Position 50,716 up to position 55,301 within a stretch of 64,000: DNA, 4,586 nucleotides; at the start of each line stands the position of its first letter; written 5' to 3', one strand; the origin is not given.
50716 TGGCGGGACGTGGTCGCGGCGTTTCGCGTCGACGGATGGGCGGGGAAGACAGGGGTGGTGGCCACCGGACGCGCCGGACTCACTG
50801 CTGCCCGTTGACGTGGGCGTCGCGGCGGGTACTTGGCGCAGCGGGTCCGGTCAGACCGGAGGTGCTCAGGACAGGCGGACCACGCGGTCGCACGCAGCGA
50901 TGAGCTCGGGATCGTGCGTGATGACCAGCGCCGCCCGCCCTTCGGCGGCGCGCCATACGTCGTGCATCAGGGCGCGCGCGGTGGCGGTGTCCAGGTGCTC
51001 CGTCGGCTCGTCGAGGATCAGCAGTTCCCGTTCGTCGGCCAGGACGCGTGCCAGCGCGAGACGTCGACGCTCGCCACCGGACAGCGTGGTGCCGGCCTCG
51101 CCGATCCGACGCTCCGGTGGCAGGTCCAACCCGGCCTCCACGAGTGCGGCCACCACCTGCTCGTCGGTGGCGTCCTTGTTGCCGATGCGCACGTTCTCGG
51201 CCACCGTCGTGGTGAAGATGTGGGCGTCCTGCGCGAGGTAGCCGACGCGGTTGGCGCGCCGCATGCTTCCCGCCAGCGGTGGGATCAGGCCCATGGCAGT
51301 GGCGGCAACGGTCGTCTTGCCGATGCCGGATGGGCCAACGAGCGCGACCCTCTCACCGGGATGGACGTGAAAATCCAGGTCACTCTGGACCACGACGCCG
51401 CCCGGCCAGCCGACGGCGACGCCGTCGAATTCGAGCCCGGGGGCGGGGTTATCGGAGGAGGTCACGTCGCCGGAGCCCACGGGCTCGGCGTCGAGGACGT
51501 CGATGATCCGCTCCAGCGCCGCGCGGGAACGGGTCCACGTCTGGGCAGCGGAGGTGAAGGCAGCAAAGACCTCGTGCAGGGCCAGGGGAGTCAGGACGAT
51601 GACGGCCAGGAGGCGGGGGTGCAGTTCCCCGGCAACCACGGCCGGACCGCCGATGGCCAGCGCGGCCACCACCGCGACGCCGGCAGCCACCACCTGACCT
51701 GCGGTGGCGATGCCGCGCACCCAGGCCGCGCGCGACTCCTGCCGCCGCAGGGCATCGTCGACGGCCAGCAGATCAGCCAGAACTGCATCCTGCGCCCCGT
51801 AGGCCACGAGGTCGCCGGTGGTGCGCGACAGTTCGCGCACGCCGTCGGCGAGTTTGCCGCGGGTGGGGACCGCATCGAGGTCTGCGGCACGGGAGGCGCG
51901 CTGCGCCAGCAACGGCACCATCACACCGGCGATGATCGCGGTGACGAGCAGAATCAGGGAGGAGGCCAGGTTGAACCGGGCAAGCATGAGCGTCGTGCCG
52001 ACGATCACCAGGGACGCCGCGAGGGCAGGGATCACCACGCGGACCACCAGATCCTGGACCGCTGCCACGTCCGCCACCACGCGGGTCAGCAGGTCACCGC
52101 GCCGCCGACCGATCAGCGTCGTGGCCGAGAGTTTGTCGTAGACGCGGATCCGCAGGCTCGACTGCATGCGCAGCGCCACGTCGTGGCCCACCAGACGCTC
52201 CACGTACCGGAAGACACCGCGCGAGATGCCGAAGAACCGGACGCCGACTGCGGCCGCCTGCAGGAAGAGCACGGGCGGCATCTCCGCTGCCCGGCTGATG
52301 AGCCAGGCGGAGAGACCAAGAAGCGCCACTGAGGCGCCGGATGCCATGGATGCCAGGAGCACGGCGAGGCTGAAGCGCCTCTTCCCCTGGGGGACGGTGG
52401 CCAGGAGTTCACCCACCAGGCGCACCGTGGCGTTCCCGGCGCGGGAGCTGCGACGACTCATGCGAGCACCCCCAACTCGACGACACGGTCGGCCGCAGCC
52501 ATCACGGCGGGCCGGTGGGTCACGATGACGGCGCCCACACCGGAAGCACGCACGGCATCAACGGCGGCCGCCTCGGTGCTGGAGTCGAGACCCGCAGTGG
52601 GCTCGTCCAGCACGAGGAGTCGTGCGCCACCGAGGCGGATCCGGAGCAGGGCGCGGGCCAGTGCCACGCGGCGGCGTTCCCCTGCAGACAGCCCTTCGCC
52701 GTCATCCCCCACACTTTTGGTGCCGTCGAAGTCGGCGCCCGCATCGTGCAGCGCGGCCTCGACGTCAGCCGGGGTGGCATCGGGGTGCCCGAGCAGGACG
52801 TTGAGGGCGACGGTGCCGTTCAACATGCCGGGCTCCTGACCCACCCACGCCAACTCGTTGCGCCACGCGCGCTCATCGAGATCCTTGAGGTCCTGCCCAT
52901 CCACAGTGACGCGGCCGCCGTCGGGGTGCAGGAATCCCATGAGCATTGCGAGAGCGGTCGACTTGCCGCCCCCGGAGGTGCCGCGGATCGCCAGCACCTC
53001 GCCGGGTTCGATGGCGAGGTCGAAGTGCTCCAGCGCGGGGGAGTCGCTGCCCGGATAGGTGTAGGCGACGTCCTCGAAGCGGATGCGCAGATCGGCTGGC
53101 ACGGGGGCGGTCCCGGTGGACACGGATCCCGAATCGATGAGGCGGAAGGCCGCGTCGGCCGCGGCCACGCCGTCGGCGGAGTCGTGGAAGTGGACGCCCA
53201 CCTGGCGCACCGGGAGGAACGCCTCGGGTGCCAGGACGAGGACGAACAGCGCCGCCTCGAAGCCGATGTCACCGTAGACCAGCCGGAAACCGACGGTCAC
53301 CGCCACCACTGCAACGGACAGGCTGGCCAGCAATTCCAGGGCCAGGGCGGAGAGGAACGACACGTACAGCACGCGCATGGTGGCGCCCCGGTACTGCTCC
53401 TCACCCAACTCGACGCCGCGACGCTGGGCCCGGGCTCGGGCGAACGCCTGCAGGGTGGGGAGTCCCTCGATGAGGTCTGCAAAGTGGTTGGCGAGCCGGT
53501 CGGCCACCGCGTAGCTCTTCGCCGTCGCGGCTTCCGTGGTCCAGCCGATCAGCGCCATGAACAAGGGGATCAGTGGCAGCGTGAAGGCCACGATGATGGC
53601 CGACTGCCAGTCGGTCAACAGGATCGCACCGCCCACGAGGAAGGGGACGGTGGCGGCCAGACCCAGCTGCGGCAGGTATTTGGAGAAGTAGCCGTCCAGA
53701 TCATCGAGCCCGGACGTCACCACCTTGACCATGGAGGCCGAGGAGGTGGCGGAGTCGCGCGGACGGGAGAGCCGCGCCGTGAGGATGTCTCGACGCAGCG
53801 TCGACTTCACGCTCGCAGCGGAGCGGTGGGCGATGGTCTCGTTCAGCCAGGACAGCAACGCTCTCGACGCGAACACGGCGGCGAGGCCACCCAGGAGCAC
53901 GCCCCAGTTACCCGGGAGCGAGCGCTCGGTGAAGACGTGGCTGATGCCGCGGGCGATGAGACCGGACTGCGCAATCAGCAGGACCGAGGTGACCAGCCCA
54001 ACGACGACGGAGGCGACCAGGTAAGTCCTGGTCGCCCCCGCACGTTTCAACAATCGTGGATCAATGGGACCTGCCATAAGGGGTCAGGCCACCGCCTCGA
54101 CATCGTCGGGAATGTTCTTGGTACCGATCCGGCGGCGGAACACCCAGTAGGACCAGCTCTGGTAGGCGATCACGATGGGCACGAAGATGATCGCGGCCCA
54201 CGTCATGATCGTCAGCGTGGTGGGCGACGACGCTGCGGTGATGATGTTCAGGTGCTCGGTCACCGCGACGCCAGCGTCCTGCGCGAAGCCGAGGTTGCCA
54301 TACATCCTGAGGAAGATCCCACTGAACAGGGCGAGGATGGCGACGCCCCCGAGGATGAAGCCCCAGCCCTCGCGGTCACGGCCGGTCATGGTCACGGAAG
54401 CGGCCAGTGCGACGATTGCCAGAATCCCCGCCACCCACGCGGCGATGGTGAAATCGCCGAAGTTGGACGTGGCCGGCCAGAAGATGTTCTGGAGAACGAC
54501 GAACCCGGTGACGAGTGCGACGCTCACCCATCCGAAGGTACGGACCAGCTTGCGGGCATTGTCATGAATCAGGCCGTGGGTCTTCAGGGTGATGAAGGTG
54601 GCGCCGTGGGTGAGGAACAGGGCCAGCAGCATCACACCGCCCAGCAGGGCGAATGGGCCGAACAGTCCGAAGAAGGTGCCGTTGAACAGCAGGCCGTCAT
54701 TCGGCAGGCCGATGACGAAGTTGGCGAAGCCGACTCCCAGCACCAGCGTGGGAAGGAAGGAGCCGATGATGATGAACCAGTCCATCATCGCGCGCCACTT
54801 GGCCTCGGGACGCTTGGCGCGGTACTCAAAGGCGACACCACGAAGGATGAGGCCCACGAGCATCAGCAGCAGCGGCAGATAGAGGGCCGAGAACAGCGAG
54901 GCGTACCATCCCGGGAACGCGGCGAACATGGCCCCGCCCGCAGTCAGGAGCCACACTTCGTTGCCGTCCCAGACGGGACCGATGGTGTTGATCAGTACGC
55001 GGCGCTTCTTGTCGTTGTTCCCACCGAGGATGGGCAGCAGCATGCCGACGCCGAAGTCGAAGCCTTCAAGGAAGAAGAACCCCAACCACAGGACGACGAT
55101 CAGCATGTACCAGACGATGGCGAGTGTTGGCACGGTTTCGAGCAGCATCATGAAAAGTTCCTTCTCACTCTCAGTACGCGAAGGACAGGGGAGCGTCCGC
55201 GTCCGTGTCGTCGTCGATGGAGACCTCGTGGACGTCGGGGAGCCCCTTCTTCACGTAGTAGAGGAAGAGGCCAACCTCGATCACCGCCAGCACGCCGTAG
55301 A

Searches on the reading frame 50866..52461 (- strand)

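Call 33: search_protein_families(library=pfam, proteins=[window:50866-52461:-], max_evalue=0.0001)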
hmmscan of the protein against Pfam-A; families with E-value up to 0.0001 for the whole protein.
window:50866-52461:- (531 aa): 4 families
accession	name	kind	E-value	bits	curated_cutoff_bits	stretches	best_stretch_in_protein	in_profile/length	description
PF00005.33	ABC_tran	-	1.2e-26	94.3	25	1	361-487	3-136/137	ABC transporter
PF00664.28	ABC_membrane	-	6.1e-08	33.1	28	1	71-288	44-263/274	ABC transporter transmembrane region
PF13304.12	AAA_21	-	8.9e-06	26.4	27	0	460-521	238-303/304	AAA domain, putative AbiEii toxin, Type IV TA system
PF02463.25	SMC_N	-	1e-05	25.5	40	1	422-530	109-211/220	RecF/RecN/SMC N terminal domain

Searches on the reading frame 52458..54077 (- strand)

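Call 33: search_protein_families(library=pfam, proteins=[window:52458-54077:-], max_evalue=0.0001)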
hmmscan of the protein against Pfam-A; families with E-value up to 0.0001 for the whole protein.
window:52458-54077:- (539 aa): 2 families
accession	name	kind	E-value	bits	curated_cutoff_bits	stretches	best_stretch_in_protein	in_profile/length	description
PF00005.33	ABC_tran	-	4.4e-28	99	25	1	350-495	2-137/137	ABC transporter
PF00664.28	ABC_membrane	-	3.2e-22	80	28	1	21-282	2-266/274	ABC transporter transmembrane region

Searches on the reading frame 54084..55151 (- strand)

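Call 52: search_protein_families(library=pfam, proteins=[window:54084-55151:-], max_evalue=0.0001)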
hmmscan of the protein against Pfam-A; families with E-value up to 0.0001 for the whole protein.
window:54084-55151:- (355 aa): 1 family
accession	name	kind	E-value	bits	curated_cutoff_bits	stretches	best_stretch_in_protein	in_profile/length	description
PF02322.20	Cyt_bd_oxida_II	-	4.5e-99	332.1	35.6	1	10-338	1-302/302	Cytochrome bd terminal oxidase subunit II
